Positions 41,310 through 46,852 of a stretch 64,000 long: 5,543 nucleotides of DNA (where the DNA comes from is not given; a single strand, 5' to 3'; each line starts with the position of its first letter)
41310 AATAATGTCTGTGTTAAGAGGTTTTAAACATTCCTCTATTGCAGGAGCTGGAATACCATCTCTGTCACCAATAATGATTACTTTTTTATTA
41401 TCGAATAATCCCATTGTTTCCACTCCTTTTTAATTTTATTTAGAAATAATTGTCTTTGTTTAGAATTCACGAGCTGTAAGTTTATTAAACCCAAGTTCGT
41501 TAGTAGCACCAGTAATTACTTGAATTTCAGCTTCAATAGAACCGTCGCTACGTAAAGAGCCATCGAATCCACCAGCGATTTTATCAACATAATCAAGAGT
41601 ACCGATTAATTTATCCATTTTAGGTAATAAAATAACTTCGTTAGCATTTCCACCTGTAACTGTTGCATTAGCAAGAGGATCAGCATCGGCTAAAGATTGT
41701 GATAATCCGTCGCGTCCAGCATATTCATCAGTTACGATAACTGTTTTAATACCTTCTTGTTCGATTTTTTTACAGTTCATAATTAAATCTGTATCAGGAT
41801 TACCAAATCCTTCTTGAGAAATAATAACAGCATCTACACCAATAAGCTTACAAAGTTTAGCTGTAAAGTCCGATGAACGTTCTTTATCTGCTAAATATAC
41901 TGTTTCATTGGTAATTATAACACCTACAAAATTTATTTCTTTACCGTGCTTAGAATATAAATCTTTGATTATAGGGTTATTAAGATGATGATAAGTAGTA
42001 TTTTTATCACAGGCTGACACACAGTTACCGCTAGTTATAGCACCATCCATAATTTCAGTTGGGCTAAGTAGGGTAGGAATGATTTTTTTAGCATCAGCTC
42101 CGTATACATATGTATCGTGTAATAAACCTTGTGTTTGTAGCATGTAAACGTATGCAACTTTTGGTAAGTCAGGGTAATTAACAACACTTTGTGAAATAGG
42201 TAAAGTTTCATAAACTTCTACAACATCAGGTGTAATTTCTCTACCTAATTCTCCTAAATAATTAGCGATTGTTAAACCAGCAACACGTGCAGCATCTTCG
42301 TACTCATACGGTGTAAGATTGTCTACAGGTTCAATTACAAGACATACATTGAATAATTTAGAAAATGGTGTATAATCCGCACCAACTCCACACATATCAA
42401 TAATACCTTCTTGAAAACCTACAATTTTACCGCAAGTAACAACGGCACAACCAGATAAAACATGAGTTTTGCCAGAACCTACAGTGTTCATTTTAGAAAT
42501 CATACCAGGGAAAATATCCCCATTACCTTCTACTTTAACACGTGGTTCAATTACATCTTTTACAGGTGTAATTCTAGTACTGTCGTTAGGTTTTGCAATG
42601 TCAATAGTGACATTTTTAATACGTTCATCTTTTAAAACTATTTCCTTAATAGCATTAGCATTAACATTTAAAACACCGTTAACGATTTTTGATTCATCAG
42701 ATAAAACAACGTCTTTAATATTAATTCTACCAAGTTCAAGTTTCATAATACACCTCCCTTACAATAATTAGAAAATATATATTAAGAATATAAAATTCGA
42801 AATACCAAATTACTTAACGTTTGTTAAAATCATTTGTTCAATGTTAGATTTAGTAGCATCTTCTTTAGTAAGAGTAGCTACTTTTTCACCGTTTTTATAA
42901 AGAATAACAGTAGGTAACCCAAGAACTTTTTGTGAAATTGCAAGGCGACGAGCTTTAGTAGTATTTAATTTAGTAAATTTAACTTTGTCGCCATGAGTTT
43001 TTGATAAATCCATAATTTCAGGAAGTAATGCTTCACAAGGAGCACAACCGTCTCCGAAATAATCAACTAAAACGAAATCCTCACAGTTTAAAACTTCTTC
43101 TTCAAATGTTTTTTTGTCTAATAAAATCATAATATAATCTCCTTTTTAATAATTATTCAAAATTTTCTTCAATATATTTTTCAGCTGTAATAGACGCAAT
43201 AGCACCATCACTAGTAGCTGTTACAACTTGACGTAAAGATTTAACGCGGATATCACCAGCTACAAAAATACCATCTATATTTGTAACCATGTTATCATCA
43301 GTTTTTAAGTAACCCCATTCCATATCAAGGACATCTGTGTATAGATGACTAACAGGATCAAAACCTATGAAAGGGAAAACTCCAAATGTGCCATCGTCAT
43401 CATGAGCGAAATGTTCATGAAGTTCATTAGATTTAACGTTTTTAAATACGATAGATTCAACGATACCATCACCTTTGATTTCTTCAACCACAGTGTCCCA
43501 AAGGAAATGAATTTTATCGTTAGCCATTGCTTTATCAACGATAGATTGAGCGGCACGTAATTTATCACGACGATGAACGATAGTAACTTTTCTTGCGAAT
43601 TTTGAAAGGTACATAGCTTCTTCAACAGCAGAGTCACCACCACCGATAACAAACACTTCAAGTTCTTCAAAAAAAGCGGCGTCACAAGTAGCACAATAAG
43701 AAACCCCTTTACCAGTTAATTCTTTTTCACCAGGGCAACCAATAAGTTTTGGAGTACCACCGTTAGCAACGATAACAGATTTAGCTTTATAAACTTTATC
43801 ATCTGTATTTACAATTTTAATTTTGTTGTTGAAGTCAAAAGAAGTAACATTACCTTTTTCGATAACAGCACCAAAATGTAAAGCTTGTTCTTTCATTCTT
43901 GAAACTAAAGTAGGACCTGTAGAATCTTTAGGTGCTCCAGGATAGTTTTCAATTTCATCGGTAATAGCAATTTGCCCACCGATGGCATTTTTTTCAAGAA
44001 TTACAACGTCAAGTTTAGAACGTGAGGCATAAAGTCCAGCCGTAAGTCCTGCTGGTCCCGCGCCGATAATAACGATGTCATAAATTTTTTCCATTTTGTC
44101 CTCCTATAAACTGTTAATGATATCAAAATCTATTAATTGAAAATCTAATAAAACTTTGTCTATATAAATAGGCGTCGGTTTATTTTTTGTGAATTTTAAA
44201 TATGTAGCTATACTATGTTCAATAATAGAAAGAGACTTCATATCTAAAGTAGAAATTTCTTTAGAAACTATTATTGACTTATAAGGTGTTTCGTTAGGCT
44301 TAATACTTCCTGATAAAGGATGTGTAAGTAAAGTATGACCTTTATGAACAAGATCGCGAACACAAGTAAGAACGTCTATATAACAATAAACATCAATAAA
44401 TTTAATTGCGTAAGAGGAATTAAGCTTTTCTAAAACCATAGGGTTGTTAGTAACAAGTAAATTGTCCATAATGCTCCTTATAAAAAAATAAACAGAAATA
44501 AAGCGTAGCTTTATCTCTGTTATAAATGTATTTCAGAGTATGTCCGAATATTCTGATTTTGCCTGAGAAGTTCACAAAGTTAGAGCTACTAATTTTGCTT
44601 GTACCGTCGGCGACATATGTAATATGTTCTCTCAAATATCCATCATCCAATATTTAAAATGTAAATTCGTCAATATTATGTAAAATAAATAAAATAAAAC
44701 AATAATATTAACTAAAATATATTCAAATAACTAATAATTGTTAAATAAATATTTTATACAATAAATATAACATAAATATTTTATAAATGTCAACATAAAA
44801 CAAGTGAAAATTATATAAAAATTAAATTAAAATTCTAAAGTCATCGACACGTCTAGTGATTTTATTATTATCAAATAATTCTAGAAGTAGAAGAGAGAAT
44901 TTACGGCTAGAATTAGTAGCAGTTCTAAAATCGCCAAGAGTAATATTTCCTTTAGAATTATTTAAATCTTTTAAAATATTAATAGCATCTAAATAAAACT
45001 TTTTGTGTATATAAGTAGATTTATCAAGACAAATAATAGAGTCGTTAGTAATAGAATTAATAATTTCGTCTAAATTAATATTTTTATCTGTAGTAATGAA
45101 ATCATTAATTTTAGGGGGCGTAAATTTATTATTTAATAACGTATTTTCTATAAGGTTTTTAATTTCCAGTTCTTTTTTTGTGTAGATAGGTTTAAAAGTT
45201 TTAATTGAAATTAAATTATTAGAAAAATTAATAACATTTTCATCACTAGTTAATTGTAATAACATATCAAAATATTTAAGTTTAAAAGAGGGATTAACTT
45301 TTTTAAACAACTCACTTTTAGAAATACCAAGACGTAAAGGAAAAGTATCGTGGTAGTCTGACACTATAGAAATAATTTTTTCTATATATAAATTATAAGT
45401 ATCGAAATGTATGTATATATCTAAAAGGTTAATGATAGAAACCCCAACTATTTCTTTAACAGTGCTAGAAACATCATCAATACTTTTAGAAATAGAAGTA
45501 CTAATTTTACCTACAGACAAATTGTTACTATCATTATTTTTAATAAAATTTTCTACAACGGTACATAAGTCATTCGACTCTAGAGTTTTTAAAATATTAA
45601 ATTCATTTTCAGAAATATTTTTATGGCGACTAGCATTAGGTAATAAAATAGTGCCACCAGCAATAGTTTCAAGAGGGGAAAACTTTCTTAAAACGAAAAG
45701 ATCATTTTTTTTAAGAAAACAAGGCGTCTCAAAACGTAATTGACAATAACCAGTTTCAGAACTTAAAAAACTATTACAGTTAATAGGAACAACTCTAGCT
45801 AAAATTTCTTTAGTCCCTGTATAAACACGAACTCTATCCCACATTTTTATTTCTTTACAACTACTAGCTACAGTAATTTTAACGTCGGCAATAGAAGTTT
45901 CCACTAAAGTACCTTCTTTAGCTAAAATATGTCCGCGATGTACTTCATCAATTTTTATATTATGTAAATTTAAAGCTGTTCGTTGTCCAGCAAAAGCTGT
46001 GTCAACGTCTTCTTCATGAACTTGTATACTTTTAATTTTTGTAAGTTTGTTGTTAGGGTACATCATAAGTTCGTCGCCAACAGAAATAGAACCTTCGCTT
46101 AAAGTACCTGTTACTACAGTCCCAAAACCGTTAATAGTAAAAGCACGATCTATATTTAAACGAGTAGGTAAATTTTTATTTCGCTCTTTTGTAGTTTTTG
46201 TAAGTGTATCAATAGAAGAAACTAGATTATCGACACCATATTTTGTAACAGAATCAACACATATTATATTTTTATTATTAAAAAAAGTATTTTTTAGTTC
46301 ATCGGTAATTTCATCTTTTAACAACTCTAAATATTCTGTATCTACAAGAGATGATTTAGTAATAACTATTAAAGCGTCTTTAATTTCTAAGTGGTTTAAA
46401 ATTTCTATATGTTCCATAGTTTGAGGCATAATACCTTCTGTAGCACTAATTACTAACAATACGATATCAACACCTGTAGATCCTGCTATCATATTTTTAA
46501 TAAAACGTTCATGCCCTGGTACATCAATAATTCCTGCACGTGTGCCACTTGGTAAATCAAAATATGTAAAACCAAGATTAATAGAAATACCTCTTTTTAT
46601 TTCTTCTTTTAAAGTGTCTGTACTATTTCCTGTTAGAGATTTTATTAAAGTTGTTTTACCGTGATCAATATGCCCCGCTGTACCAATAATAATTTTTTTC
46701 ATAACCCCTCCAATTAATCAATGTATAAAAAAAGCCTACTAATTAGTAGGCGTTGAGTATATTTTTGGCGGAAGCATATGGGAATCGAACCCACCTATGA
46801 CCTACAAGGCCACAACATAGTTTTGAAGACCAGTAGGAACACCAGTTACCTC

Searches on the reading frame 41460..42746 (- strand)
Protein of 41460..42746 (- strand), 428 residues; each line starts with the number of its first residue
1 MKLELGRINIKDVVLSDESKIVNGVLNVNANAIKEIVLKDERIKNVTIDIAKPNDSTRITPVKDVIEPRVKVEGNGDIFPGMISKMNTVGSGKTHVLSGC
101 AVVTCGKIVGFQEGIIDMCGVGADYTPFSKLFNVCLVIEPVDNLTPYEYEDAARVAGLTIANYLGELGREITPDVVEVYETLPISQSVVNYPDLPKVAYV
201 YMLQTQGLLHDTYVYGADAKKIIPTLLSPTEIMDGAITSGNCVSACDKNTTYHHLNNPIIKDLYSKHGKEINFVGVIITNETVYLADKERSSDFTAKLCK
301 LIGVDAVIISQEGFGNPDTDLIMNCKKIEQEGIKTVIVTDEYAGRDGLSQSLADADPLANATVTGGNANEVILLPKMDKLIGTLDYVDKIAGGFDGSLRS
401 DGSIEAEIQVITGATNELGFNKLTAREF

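Call 47: search_protein_families(library=pfam, proteins=[window:41460-42746:-], max_evalue=0.00001)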
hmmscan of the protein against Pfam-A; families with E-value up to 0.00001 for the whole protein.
window:41460-42746:- (428 aa): 1 family
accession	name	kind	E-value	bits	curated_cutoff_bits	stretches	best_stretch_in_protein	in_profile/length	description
PF09338.16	Gly_reductase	-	2.3e-207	689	22.2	1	1-426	1-426/426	Glycine/sarcosine/betaine reductase component B subunits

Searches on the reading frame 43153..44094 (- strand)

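Call 48: search_protein_families(library=pfam, proteins=[window:43153-44094:-], max_evalue=0.00001)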
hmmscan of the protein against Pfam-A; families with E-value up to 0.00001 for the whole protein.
window:43153-44094:- (313 aa): 11 families
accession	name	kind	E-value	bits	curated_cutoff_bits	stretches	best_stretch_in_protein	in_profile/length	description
PF07992.20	Pyr_redox_2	-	5.9e-53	180.6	26.1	1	5-297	1-291/291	Pyridine nucleotide-disulphide oxidoreductase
PF13738.12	Pyr_redox_3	-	9.9e-28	97.7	30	2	77-280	98-305/305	Pyridine nucleotide-disulphide oxidoreductase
PF00070.33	Pyr_redox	-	6.3e-20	71.9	22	1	147-218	2-80/82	Pyridine nucleotide-disulphide oxidoreductase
PF01266.30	DAO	-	4e-10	40.2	27.9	0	6-40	1-37/353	FAD dependent oxidoreductase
PF03486.20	HI0933_like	-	5.1e-09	36.4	50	0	6-44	2-41/244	HI0933-like protein Rossmann domain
PF01946.23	Thi4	-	7.6e-08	32.3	26.2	1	5-40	18-55/235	Thi4 family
PF13450.12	NAD_binding_8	-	2.1e-07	31.6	21.9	1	9-43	1-36/68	NAD(P)-binding Rossmann-like domain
PF01134.28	GIDA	-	2.6e-07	30.5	22.1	0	6-36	1-31/391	Glucose inhibited division protein A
PF00890.30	FAD_binding_2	-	3.9e-07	30.1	20.4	0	6-43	1-39/414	FAD binding domain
PF12831.13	FAD_oxidored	-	4.2e-06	26.8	27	0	6-42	1-38/416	FAD dependent oxidoreductase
PF13434.12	Lys_Orn_oxgnase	-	6.9e-06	25.9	21.3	0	70-182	110-228/339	L-lysine 6-monooxygenase/L-ornithine 5-monooxygenase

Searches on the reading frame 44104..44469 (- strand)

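Call 48: search_protein_families(library=pfam, proteins=[window:44104-44469:-], max_evalue=0.00001)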
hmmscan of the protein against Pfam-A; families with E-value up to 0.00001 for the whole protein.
window:44104-44469:- (121 aa): 0 families

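Call 60: search_protein_families(library=pfam, proteins=[window:44104-44469:-], max_evalue=0.01)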
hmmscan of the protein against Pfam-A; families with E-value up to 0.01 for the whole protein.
window:44104-44469:- (121 aa): 0 families

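Call 61: search_protein_families(library=ncbifam, proteins=[window:44104-44469:-], max_evalue=0.01)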
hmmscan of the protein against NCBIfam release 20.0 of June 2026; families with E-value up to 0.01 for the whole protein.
window:44104-44469:- (121 aa): 1 family
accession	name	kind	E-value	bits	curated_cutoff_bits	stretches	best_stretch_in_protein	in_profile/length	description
NF038093.1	GrdX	subfamily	2.8e-40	137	40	1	5-120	2-116/119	GrdX family protein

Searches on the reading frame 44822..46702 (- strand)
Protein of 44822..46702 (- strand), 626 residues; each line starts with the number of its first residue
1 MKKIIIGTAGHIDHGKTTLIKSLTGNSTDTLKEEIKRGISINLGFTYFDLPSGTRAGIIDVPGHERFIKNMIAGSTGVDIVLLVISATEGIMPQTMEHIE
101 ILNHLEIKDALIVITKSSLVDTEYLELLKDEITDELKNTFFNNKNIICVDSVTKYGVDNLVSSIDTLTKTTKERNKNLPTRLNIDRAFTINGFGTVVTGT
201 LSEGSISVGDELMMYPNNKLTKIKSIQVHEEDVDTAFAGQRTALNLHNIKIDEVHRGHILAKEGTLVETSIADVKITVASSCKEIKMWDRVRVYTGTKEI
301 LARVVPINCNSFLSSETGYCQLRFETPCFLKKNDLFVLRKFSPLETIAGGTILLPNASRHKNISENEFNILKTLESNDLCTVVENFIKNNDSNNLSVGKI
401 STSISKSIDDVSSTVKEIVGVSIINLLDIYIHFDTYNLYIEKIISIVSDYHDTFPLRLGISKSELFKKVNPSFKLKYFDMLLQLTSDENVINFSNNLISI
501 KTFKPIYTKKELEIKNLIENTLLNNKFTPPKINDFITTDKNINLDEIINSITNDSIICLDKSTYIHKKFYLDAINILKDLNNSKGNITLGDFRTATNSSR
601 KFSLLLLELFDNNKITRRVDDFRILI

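Call 48: search_protein_families(library=pfam, proteins=[window:44822-46702:-], max_evalue=0.00001)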
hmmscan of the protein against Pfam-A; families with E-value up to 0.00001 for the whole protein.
window:44822-46702:- (626 aa): 6 families
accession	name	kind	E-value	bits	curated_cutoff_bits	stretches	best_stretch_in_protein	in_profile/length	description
PF00009.33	GTP_EFTU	-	2.8e-33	115.6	26.5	1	4-168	4-186/188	Elongation factor Tu GTP binding domain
PF09107.17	SelB-wing_3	-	1.1e-14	54.1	23.2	1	583-625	5-47/47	Elongation factor SelB, winged helix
PF03144.31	GTP_EFTU_D2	-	4.5e-12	46.7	30.3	1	194-260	1-72/73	Elongation factor Tu domain 2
PF25461.1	Beta-barrel_SelB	-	1.6e-11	44.8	27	1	280-357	9-78/80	Selenocysteine-specific elongation factor, beta-barrel domain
PF09106.17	SelB-wing_2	-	2.1e-08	34.6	22.3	1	445-498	2-55/57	Elongation factor SelB, winged helix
PF01926.29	MMR_HSR1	-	3.2e-06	27.6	21.9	0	6-116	2-113/113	50S ribosome-binding GTPase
